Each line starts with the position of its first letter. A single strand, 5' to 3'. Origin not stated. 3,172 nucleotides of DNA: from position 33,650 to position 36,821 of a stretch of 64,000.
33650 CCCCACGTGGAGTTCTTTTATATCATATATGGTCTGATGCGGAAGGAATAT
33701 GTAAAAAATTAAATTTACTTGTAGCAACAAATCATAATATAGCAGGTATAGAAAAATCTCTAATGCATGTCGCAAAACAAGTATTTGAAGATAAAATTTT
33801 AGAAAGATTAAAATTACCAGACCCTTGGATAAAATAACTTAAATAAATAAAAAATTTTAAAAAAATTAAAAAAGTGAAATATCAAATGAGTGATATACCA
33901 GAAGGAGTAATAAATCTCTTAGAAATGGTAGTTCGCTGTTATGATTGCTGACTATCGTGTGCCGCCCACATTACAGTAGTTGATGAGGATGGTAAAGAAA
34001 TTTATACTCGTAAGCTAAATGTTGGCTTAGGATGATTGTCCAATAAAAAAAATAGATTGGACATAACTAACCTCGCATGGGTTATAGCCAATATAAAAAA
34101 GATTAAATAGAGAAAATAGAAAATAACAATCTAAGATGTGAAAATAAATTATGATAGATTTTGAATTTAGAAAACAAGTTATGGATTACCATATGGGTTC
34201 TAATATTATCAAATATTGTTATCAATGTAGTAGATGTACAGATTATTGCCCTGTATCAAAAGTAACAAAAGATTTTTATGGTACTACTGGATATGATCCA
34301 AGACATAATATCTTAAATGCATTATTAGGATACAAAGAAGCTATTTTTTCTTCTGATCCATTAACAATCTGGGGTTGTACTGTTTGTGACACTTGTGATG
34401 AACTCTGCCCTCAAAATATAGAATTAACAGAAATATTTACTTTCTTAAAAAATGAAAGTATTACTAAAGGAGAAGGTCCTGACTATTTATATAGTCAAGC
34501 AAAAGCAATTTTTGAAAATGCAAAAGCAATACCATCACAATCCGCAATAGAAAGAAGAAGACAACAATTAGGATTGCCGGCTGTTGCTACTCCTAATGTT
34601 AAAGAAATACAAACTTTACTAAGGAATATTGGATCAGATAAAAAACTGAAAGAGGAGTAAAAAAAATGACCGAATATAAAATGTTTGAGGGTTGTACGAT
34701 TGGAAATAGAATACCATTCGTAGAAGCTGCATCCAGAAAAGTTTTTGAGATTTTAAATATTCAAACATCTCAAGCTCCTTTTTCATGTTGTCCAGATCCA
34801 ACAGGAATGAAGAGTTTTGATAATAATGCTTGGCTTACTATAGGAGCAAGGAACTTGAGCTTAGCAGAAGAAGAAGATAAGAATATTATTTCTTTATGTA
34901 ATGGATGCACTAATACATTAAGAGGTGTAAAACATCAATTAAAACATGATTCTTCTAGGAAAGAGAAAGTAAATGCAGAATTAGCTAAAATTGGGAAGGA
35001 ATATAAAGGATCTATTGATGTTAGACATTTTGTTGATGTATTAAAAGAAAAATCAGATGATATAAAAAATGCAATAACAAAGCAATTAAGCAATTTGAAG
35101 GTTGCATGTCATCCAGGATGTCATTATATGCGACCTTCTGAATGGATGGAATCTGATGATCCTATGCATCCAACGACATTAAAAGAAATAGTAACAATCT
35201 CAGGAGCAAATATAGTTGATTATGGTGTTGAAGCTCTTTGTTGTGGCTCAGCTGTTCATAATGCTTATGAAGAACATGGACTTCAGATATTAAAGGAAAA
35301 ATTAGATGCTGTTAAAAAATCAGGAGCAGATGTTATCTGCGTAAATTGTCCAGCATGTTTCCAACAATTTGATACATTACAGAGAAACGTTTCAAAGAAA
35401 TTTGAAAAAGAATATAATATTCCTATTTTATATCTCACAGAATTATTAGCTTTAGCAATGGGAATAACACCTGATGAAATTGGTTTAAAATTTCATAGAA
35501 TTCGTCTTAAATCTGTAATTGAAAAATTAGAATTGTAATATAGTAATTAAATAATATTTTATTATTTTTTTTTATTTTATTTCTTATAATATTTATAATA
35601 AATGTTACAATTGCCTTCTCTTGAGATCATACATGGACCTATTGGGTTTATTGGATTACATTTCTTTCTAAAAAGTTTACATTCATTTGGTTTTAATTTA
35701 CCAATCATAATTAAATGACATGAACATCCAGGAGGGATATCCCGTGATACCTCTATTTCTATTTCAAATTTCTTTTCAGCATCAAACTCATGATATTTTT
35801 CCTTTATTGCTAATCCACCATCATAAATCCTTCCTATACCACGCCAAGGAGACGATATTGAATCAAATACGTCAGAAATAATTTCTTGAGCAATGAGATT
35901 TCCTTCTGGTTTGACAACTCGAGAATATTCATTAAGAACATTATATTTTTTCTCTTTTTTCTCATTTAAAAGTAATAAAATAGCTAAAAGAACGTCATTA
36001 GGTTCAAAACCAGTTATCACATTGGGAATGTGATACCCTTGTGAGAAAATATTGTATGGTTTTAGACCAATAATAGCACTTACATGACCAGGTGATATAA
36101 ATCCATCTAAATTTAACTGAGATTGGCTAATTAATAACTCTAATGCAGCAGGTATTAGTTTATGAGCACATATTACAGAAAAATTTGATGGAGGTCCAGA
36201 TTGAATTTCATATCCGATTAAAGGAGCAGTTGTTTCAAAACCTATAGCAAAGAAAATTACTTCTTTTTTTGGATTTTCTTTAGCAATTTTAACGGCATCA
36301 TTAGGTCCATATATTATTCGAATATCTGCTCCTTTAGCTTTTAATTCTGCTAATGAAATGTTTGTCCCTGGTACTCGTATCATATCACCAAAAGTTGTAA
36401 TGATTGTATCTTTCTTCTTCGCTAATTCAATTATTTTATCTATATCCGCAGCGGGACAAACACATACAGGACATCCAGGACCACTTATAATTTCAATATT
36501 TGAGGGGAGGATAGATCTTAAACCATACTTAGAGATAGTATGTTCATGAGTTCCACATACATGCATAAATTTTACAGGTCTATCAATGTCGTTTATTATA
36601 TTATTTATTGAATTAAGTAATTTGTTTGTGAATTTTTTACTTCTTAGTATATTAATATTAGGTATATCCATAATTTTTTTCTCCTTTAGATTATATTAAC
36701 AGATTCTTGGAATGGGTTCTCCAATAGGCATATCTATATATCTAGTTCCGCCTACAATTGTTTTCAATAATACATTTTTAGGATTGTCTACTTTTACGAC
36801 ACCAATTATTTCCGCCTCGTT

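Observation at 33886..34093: Unannotated selenocysteine mini-gene: detached Ni-binding C-terminus of the hydrogenase large subunit (VhuU-like), with a candidate SECIS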

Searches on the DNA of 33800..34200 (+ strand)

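Call 33: search_rna_families(source=window, start=33800, end=34200, threshold=evalue, max_evalue=10)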
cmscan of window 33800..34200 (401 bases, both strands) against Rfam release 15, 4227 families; matches with E-value up to 10: 3.
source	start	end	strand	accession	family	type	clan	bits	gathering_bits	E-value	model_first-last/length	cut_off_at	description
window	34017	34067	-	RF00542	snopsi28S-1192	Gene; snRNA; snoRNA; HACA-box;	-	16.7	44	2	1-138/138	no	Small nucleolar RNA psi28S-1192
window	33845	33967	+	RF02546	LSU_trypano_mito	Gene; rRNA;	CL00112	11.7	60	3.4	204-561/561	no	Trypanosomatid mitochondrial large subunit ribosomal RNA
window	33887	33924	+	RF03092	Ocean-VII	Gene; sRNA;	-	10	53.5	3.9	1-41/41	no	Ocean-VII RNA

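Call 45: build_rna_model(alignment_id=A2, structure=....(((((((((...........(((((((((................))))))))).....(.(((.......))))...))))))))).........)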
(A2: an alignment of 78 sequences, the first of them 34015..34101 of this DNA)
Model R1 built from alignment A2 (78 sequences, 100 columns); structure: as given.
model positions 87; base pairs 22; branch points 1; effective number of sequences 1.99; information 0.654 bits per position. Calibrated on 0.2 Mb of random sequence (short: E-values are rough).
structure used (alignment columns):
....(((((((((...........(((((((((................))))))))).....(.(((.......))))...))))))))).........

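Call 46: search_with_rna_model(model_id=R1, sources=[window, L001, L002, L003, L004, L005, L006, L007, L008, L009, L010, L011, L012, L013, L014, L015, L016, L017, L018, L019, L020, L021, L022, L023, L024, L025, L026, L027, L028, L029, L030, L031, L032, L033, L034, L035, L036, L037, L038, L039, L040, L041, L042, L043, L044, L045, L046, L047, L048, L049, L050, L051, L052, L053, L054, L055, L056, L057, L058, L059, L060, L061, L062, L063, L064, L065, L066, L067, L068, L069, L070, L071, L072, L073, L074, L075, L076, L077, L078, L079, L080, L081], max_evalue=1, make_alignment=true)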
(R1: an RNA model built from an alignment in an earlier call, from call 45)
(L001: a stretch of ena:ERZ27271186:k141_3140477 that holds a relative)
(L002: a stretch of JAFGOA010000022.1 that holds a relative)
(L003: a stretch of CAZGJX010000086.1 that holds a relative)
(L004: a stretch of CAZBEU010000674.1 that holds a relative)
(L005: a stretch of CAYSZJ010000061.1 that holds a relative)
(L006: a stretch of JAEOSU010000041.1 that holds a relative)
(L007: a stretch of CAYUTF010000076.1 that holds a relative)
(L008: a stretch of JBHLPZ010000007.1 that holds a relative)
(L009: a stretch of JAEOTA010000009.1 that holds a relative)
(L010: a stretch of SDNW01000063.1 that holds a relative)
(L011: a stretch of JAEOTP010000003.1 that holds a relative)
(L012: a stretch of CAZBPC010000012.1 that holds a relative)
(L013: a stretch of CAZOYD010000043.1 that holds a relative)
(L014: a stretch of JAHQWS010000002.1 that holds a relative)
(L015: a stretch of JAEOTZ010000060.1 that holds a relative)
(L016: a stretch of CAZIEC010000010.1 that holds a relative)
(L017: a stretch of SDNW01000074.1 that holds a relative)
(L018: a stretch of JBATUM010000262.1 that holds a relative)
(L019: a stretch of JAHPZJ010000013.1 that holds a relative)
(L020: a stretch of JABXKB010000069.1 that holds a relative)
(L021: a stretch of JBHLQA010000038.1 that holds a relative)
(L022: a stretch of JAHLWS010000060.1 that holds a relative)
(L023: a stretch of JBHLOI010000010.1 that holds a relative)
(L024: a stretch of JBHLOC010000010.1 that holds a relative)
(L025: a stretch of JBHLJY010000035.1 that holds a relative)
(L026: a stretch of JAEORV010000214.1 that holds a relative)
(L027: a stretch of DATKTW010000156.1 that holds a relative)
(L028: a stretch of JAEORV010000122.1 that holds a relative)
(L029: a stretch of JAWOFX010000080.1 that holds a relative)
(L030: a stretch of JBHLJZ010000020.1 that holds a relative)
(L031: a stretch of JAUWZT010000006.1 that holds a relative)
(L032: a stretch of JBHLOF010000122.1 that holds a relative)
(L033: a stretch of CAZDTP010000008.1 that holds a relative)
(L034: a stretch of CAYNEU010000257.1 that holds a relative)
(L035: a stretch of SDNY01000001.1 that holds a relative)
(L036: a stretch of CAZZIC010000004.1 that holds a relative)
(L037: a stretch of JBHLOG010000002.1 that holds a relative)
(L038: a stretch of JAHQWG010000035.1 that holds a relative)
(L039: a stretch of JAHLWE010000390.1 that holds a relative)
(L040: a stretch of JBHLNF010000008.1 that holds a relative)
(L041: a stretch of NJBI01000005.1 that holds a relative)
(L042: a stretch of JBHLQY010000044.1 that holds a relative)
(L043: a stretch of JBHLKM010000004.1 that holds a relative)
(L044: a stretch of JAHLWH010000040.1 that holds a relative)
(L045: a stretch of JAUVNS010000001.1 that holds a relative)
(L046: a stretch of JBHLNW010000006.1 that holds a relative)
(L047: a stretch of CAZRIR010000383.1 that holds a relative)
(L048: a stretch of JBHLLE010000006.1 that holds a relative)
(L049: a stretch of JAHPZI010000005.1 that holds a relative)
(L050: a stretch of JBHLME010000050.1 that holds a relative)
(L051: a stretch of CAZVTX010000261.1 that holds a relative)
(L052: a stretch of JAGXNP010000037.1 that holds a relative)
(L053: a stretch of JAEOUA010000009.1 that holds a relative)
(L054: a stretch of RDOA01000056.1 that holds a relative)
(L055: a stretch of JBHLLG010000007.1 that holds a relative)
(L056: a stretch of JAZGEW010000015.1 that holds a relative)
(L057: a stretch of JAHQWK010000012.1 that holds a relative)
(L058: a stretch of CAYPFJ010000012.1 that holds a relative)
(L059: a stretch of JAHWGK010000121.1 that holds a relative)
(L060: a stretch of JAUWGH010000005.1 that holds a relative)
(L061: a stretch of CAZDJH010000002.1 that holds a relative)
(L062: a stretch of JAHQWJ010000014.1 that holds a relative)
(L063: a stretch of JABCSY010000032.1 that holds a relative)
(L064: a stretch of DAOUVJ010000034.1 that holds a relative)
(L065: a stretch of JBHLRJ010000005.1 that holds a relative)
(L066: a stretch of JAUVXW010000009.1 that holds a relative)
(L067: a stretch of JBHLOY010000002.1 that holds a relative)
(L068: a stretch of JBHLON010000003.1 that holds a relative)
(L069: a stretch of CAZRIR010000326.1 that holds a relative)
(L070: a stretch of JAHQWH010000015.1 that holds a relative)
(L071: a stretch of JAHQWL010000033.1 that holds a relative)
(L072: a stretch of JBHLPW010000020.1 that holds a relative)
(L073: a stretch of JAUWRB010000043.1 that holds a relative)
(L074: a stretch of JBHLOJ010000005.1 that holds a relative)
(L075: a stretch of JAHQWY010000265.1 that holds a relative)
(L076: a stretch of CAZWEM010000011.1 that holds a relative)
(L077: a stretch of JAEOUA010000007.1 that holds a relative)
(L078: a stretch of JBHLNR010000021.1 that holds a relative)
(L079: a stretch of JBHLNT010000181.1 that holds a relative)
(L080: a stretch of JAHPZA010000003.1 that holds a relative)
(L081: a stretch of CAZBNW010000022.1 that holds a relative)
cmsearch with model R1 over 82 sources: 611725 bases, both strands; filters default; matches with E-value up to 1: 79.
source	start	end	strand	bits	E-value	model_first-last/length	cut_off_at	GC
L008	4457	4543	+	106.3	5.1e-24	1-87/87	no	0.32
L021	4474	4561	+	104.2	1.8e-23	1-87/87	no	0.31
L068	4467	4553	+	104.2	1.8e-23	1-87/87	no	0.37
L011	4462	4548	+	104.1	1.9e-23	1-87/87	no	0.32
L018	4462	4548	+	103.8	2.4e-23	1-87/87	no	0.32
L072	4475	4562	+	102.7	4.4e-23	1-87/87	no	0.31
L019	4475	4562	+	102.3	5.7e-23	1-87/87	no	0.3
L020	3506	3593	+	101.7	8.1e-23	1-87/87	no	0.32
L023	4462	4548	+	101.5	9e-23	1-87/87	no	0.31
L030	4467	4553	+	101.5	9e-23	1-87/87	no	0.34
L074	4470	4557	+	100.8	1.4e-22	1-87/87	no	0.31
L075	1898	1985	+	100.8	1.4e-22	1-87/87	no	0.31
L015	4474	4560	+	100.3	1.9e-22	1-87/87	no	0.34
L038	4500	4586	+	100.3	1.9e-22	1-87/87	no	0.24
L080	4472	4559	+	100.2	2e-22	1-87/87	no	0.32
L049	4475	4562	+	100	2.3e-22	1-87/87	no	0.32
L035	4475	4562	+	99.8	2.6e-22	1-87/87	no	0.32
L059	2197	2284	+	99.7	2.8e-22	1-87/87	no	0.32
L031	4468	4554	+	99.5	3.2e-22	1-87/87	no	0.33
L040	4475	4562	+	99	4.1e-22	1-87/87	no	0.3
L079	4472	4559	+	98.4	5.8e-22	1-87/87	no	0.33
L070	4465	4552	+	98.4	5.9e-22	1-87/87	no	0.35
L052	4468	4556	+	97.8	8.7e-22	1-87/87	no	0.35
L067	4470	4556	+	97.6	9.8e-22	1-87/87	no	0.34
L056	4471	4558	+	97.1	1.3e-21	1-87/87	no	0.32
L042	4473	4560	+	97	1.4e-21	1-87/87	no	0.33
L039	4500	4587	+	96.7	1.6e-21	1-87/87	no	0.31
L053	4480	4567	+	96.2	2.2e-21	1-87/87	no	0.3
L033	4465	4552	+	96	2.5e-21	1-87/87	no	0.36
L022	4465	4553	+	95.1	4.3e-21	1-87/87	no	0.33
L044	4500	4587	+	94.9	4.9e-21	1-87/87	no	0.32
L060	4499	4586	+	94.6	5.9e-21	1-87/87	no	0.32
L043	4468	4555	+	94.5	6.1e-21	1-87/87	no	0.33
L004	4477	4563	+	94.2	7.3e-21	1-87/87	no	0.29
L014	3904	3990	+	94.2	7.5e-21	1-87/87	no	0.34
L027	4468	4555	+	93.9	9.1e-21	1-87/87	no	0.38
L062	4464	4551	+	93.8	9.7e-21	1-87/87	no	0.38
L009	4470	4556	+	93.7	9.8e-21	1-87/87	no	0.33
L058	4471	4558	+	93.6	1.1e-20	1-87/87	no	0.31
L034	4475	4562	+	93.5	1.1e-20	1-87/87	no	0.34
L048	4472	4559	+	93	1.5e-20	1-87/87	no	0.36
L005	4470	4556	+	92.9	1.6e-20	1-87/87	no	0.34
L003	3591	3677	+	92.3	2.3e-20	1-87/87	no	0.28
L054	4468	4555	+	91.7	3.3e-20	1-87/87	no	0.4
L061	5269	5356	+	91.3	4.3e-20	1-87/87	no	0.33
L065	4471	4560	+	91.1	4.8e-20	1-87/87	no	0.33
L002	4476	4562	+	90.8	5.8e-20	1-87/87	no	0.28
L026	3077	3163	+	90.6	6.5e-20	1-87/87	no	0.36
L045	4462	4549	+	90.5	7e-20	1-87/87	no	0.39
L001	3021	3107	+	90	9.1e-20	1-87/87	no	0.31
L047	2703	2790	+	89.9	9.8e-20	1-87/87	no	0.35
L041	4467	4555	+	89.3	1.4e-19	1-87/87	no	0.37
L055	4477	4567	+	89.1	1.6e-19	1-87/87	no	0.32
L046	4477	4567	+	88.2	2.8e-19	1-87/87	no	0.31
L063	4467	4556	+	88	3.1e-19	1-87/87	no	0.36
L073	4935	5020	+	87.9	3.3e-19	1-87/87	no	0.31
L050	5968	6054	+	87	5.5e-19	1-87/87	no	0.37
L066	4471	4561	+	86.9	5.9e-19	1-87/87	no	0.33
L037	4477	4567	+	86.8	6.4e-19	1-87/87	no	0.35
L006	5976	6061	+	86.8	6.5e-19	1-87/87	no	0.36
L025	5938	6022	+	85.4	1.5e-18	1-87/87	no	0.38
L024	4477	4567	+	84.9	2e-18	1-87/87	no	0.35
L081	4480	4570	+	84.8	2.1e-18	1-87/87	no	0.36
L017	4475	4560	+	84.8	2.2e-18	1-87/87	no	0.36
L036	5952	6037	+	84.1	3.2e-18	1-87/87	no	0.37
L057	4478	4570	+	81.7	1.4e-17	1-87/87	no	0.34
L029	5953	6038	+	81.6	1.4e-17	1-87/87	no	0.36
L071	4480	4570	+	81.1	1.9e-17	1-87/87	no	0.33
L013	2284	2370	+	81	2e-17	1-87/87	no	0.34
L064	4467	4553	+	80.4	2.9e-17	1-87/87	no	0.34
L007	4475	4560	+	79.9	3.9e-17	1-87/87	no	0.37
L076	4475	4561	+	79.9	4.1e-17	1-87/87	no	0.37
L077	5972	6057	+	78.2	1.1e-16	1-87/87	no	0.38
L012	4470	4556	+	77.5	1.7e-16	1-87/87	no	0.34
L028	5093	5182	+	76.6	2.9e-16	1-87/87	no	0.41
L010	5958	6044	+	73.7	1.7e-15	1-87/87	no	0.38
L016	5970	6053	+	73.4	2e-15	1-87/87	no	0.4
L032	4477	4569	+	70.7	1e-14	1-87/87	no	0.35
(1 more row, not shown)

Alignment A3: 79 matches aligned to the model, 103 columns, each read 5' to 3' on its own strand. Consensus structure (alignment columns), stored with it:
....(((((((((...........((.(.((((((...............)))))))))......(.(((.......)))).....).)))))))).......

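Call 65: search_with_rna_model(model_id=R1, sources=[L082, L083, L084, L085, L086], max_evalue=10, filters=off)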
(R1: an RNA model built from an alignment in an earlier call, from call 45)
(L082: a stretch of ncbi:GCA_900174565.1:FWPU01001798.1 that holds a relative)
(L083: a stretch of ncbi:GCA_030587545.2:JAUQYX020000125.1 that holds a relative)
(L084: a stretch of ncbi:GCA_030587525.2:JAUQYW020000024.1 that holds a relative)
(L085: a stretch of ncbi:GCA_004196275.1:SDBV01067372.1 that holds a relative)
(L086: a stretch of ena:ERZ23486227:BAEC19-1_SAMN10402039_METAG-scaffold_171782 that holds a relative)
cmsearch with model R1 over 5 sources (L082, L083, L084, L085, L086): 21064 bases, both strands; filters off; matches with E-value up to 10: 9.
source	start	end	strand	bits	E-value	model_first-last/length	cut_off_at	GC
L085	2633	2720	+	67.4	2.6e-15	1-87/87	no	0.3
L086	740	827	+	67.4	2.6e-15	1-87/87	no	0.3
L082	3819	3866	+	8.9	5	1-87/87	no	0.25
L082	4574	4674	-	8.4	6.6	1-87/87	no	0.45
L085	590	667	+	8.4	6.7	1-87/87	no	0.36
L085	2847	2928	-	8.3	7.1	1-87/87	no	0.3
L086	954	1035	-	8.3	7.1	1-87/87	no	0.3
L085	2382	2463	+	7.7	9.8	1-87/87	no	0.35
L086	489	570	+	7.7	9.8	1-87/87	no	0.35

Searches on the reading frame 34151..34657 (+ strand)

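Call 35: search_protein_families(library=pfam, proteins=[window:34151-34657:+], max_evalue=0.01)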
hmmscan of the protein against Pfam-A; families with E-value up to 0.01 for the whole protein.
window:34151-34657:+ (169 aa): 9 families
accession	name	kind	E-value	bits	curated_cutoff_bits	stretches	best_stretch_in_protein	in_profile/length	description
PF13183.11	Fer4_8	-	1.1e-10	42.3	27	1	20-90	2-68/68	4Fe-4S dicluster domain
PF13484.11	Fer4_16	-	3e-08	34.8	30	1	23-89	2-66/66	4Fe-4S double cluster binding domain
PF13237.11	Fer4_10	-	4.4e-07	30.2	25.5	1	21-37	7-25/53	4Fe-4S dicluster domain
PF13187.11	Fer4_9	-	8.7e-07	29.3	27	1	22-89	1-50/52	4Fe-4S dicluster domain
PF13534.11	Fer4_17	-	1.4e-05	26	22.2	1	23-90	2-60/61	4Fe-4S dicluster domain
PF25160.1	LdpA_Fe-S-bd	-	0.00051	20.2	27.6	1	20-40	25-45/49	LdpA Fe-S cluster-binding domain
PF12838.12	Fer4_7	-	0.0012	19.7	27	1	23-90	2-52/52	4Fe-4S dicluster domain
PF14697.11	Fer4_21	-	0.0021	18.6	35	0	20-37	38-55/59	4Fe-4S dicluster domain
PF17179.9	Fer4_22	-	0.0062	17.8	27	0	19-35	77-93/95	4Fe-4S dicluster domain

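Call 60: search_protein_families(library=ncbifam, proteins=[window:34151-34657:+], max_evalue=0.01)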
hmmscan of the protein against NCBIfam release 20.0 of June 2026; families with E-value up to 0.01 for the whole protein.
window:34151-34657:+ (169 aa): 32 families (the best 25 are shown)
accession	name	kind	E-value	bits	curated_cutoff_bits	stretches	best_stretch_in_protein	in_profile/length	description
TIGR03290.1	CoB_CoM_SS_C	equivalog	5e-22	78.4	160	1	20-156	1-134/144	CoB--CoM heterodisulfide reductase subunit C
NF038018.1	qmoC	equivalog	1.8e-14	54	300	1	3-113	2-101/360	quinone-interacting membrane-bound oxidoreductase complex subunit QmoC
NF041890.1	hdrC_Methbact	equivalog_domain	3.1e-14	53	270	1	18-115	27-113/192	ferredoxin:CoB-CoM heterodisulfide reductase subunit HdrC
NF008369.0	PRK11168.1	equivalog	5e-12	45.4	278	1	20-106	10-90/401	anaerobic glycerol-3-phosphate dehydrogenase subunit C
NF041779.1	hetero_SS_HdrC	equivalog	3.7e-10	39.6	350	1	20-112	30-112/198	ferredoxin:CoB-CoM heterodisulfide reductase subunit HdrC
TIGR00273.1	TIGR00273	equivalog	2.2e-08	33.4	444.8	1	22-111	294-380/432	LutB/LldF family L-lactate oxidation iron-sulfur protein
NF004898.0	PRK06259.1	equivalog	3.8e-08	32.4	385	1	18-129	131-242/488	fumarate reductase (CoM/CoB) subunit TfrB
NF045670.1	quin_L_LdhH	equivalog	4.9e-07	28.4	800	1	20-127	303-406/706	L-lactate dehydrogenase (quinone) large subunit LdhH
TIGR00384.1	dhsB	subfamily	5e-07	29.4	88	1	9-93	128-215/222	succinate dehydrogenase and fumarate reductase iron-sulfur protein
NF045663.1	diclust_near_Sec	equivalog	5.2e-07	28.1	530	1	73-113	352-392/759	pyridine nucleotide-disulfide oxidoreductase/dicluster-binding protein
TIGR03379.1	glycerol3P_GlpC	equivalog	1.3e-06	27.4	279.9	1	21-103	5-81/397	anaerobic glycerol-3-phosphate dehydrogenase subunit GlpC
NF009226.0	PRK12576.1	equivalog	2.4e-06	27.1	344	1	22-108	155-242/317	succinate dehydrogenase/fumarate reductase iron-sulfur subunit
NF004616.0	PRK05950.1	subfamily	8.9e-06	25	228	1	18-105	144-235/238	succinate dehydrogenase iron-sulfur subunit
NF009227.0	PRK12577.1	equivalog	1.8e-05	23.6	349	1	21-106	152-241/330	succinate dehydrogenase/fumarate reductase iron-sulfur subunit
TIGR01971.1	NuoI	subfamily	4.1e-05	23.2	113.05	0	75-100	82-108/121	NADH-quinone oxidoreductase, chain I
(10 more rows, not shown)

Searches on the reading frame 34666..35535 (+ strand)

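Call 35: search_protein_families(library=pfam, proteins=[window:34666-35535:+], max_evalue=0.01)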
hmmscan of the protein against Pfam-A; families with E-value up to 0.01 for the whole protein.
window:34666-35535:+ (290 aa): 2 families
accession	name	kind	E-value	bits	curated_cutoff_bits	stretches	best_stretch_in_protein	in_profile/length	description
PF02754.22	CCG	-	3.1e-27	95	20.6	2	146-235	1-84/85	Cysteine-rich domain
PF22196.1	HdrB-like_C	-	4.5e-06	27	33.4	1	219-277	26-86/87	HdrB-like C-terminal domain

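Call 60: search_protein_families(library=ncbifam, proteins=[window:34666-35535:+], max_evalue=0.01)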
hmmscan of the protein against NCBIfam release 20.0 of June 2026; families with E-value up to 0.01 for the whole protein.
window:34666-35535:+ (290 aa): 7 families
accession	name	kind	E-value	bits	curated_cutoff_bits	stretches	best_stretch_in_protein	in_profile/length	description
TIGR03288.1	CoB_CoM_SS_B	equivalog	8.1e-83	278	345.15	1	3-288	1-290/290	CoB--CoM heterodisulfide reductase subunit B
NF041780.1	hetero_SS_HdrB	equivalog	3.3e-44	151.4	450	1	6-287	8-304/304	ferredoxin:CoB-CoM heterodisulfide reductase subunit HdrB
NF042965.1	MFR_anch_SdhE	equivalog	8.6e-42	143.6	500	1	3-278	2-275/282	8-methylmenaquinol:fumarate reductase membrane anchor subunit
NF045670.1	quin_L_LdhH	equivalog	2.6e-20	72.3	800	1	5-237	470-687/706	L-lactate dehydrogenase (quinone) large subunit LdhH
NF004898.0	PRK06259.1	equivalog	6.3e-11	41.6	385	1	5-262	265-485/488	fumarate reductase (CoM/CoB) subunit TfrB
NF008434.0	PRK11274.1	equivalog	2.9e-09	36.4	333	1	6-237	172-390/409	glycolate oxidase subunit GlcF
NF008369.0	PRK11168.1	equivalog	1e-08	34.5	278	1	6-236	171-381/401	anaerobic glycerol-3-phosphate dehydrogenase subunit C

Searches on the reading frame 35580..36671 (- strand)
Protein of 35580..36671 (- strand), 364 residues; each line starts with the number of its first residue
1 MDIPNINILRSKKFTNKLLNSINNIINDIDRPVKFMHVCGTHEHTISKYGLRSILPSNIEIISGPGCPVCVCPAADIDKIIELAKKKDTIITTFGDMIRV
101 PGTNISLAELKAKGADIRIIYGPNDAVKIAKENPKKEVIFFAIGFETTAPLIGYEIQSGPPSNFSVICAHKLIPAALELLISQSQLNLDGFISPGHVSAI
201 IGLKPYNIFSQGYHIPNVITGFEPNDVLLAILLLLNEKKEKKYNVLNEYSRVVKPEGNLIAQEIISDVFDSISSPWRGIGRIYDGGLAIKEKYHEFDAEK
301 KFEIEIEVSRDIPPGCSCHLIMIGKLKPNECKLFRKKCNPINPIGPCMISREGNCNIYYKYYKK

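Call 56: search_protein_families(library=pfam, proteins=[window:35580-36671:-], max_evalue=0.0001)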
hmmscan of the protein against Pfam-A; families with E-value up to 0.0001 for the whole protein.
window:35580-36671:- (364 aa): 1 family
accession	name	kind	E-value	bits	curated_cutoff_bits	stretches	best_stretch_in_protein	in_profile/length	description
PF01924.21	HypD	-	2.2e-144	481.3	25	1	15-361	3-350/351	Hydrogenase formation hypA family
